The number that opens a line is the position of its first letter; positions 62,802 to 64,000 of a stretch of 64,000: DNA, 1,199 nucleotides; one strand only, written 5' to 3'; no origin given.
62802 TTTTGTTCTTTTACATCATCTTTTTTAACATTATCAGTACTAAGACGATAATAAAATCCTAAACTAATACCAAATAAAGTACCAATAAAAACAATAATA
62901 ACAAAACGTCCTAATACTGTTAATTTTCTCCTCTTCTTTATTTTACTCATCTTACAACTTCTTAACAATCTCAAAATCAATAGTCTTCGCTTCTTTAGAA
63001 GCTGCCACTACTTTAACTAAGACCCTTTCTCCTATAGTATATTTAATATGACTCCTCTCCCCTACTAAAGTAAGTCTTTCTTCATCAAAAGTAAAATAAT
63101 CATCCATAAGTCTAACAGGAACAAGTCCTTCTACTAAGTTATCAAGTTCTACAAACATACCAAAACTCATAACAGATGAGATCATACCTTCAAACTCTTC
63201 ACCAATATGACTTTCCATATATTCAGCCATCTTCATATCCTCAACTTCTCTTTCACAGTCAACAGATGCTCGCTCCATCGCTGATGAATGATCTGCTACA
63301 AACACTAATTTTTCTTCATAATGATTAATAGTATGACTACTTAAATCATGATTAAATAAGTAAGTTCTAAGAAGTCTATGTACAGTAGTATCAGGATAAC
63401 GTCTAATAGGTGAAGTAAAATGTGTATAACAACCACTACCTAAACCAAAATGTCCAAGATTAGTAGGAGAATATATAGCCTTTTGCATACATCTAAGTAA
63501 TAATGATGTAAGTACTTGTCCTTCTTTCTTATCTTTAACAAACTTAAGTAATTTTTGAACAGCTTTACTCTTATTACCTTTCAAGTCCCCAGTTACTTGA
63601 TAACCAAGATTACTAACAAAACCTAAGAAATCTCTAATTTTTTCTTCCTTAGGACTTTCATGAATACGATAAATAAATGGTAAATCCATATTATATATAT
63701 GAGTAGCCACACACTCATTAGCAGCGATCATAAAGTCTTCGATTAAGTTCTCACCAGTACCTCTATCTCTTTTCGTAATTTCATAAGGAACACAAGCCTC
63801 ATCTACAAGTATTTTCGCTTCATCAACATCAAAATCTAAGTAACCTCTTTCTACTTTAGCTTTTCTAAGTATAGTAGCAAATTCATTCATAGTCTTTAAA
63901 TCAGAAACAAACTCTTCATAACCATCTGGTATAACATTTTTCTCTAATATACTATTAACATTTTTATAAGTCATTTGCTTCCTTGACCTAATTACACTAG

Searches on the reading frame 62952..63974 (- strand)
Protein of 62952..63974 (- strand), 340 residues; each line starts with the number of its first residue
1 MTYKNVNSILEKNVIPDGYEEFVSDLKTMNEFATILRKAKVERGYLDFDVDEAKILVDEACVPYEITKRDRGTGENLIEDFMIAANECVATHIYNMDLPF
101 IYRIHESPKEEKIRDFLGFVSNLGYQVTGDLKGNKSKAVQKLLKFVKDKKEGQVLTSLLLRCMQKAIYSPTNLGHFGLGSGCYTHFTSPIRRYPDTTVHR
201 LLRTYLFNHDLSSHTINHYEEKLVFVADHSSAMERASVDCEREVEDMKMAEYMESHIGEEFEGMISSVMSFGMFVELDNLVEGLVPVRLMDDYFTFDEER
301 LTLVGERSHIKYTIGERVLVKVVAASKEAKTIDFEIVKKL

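Call 97: find_encoding_contigs(protein=window:62952-63974:-, flank=10000, max_places=1)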
Protein window:62952-63974:- (340 aa): no gene with exactly this product is on record in the collection.
